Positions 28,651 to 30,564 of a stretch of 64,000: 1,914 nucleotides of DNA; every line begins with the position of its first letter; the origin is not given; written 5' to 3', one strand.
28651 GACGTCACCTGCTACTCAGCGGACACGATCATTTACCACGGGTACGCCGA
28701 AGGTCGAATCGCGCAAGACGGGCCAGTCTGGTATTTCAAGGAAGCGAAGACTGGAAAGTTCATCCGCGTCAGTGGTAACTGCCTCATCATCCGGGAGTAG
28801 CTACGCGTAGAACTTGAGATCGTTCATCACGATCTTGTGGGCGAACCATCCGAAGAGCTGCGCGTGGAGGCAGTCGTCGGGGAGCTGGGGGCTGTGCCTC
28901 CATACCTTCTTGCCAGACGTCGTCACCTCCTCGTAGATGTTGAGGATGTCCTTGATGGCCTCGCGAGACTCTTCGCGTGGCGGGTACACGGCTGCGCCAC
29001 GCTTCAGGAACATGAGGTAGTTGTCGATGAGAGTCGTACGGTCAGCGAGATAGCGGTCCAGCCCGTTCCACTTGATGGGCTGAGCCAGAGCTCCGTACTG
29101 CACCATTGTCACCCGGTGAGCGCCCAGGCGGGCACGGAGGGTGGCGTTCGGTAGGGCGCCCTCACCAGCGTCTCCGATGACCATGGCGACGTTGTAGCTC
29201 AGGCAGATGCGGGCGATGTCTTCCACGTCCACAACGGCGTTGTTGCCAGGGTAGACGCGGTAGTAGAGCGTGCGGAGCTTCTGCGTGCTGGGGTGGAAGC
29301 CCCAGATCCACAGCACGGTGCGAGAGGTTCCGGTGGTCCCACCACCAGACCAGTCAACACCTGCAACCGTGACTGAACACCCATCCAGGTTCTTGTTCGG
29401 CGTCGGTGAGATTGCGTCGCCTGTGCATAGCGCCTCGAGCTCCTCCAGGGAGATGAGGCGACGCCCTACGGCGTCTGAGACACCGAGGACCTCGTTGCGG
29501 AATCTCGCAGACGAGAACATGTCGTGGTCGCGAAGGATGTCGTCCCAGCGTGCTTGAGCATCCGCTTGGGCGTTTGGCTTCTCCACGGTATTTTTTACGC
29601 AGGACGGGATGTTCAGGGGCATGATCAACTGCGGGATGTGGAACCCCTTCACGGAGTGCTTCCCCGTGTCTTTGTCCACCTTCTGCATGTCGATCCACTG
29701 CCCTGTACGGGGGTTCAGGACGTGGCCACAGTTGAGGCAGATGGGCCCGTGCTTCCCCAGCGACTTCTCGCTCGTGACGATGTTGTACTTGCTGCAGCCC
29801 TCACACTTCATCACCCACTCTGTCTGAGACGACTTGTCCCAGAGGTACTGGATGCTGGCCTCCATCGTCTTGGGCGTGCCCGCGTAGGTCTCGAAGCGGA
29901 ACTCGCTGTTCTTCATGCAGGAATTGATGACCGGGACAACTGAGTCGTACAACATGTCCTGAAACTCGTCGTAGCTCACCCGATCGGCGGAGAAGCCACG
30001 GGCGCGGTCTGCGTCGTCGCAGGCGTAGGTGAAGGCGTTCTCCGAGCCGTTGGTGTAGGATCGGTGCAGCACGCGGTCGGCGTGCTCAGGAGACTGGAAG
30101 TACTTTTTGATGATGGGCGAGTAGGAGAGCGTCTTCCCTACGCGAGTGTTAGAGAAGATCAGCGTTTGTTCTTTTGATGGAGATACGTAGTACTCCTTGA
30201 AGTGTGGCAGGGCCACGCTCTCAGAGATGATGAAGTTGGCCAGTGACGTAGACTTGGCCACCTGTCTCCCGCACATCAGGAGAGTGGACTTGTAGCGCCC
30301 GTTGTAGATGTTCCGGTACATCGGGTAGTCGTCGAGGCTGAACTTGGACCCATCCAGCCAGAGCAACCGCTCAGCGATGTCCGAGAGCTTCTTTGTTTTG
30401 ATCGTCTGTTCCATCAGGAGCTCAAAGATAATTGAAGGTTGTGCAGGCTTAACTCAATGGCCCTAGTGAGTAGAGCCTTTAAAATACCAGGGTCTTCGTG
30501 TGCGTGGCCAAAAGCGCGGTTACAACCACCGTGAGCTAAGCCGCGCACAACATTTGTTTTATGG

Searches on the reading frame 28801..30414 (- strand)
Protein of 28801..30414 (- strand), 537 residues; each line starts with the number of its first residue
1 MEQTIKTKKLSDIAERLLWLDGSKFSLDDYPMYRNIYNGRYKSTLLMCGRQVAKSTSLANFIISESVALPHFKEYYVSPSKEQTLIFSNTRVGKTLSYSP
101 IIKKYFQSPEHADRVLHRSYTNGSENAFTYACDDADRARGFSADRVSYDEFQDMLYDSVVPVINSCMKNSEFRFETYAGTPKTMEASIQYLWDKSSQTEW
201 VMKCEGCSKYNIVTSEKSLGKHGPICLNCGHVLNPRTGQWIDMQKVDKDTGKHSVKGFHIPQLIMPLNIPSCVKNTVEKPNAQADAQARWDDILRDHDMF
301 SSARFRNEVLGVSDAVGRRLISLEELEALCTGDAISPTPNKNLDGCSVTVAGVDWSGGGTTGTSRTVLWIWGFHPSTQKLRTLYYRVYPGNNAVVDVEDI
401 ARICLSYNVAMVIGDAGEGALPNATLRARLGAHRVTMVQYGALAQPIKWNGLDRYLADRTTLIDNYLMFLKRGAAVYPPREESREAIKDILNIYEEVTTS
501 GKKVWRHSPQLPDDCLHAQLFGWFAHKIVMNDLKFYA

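Call 10: search_protein_families(library=pfam, max_evalue=0.001, proteins=[window:28801-30414:-])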
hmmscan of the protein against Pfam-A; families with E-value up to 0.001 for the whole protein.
window:28801-30414:- (537 aa): 1 family
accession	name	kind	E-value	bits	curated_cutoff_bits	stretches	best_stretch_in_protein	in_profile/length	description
PF05876.18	GpA_ATPase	-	7.6e-09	36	25.6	1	37-214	23-207/247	Phage terminase large subunit gpA, ATPase domain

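Call 53: search_dna_similar(query=window:28801-30414:-, collection=phages, mode=protein, max_rows=12)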
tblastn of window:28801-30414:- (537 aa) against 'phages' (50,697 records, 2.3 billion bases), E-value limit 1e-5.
Records with a match: 67; places in all: 67; records where one place covers at least 80% of the query: 46.
Best place of each record, by identity: <60% 67.
By first word of the organism name: Bacillus 59; Vibrio 3; Salmonella 1; Geobacillus 1; Pectobacterium 1; Staphylococcus 1; Rossellomorea 1.
By host as written in the record: Bacillus subtilis 13; Bacillus pumilus BL8 11; Bacillus pumilus BL-8 6; Bacillus subtilis BEST7003 6; - 4; Bacillus pumilus 3; Bacillus cereus 3; Bacillus cereus BGSC 6E1 2; and 17 more.
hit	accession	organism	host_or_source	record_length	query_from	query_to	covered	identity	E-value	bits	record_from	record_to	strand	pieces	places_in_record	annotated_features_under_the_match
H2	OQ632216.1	Salmonella phage Arash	Salmonella enterica subsp. enterica ...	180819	5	535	99%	29.7%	1e-62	228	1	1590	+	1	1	large terminase subunit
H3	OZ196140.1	Vibrio phage D181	Seawater and oysters mix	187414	51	533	90%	28.7%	2e-57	213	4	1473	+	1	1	terminase large subunit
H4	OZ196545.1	Vibrio phage D148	Seawater and oysters mix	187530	51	533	90%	28.7%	2e-57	213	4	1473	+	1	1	terminase large subunit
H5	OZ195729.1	Vibrio phage D69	Seawater and oysters mix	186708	51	533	90%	28.7%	3e-57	212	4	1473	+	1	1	terminase large subunit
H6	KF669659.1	Bacillus phage Riggi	Bacillus pumilus BL-8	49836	20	518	93%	26.6%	1e-26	121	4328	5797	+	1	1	terminase large subunit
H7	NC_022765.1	Bacillus phage Riggi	Bacillus pumilus BL-8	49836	20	518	93%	26.6%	1e-26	121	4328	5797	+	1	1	terminase large subunit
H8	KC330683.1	Bacillus phage Finn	Bacillus pumilus BL8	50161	20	518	93%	26.4%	8e-26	118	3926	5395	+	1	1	terminase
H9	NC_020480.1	Bacillus phage Finn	Bacillus pumilus BL8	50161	20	518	93%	26.4%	8e-26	118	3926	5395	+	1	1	terminase large subunit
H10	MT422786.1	Bacillus phage Novomoskovsk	Bacillus pumilus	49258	20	518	93%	26.4%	2e-25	117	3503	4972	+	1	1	terminase large subunit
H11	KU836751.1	Bacillus phage Leo2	Bacillus pumilus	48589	10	518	95%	25.8%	5e-25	115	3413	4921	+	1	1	terminase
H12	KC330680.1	Bacillus phage Eoghan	Bacillus pumilus BL8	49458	10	518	95%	25.5%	6e-26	119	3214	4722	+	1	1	terminase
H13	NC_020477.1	Bacillus phage Eoghan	Bacillus pumilus BL8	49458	10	518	95%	25.5%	6e-26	119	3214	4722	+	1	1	terminase large subunit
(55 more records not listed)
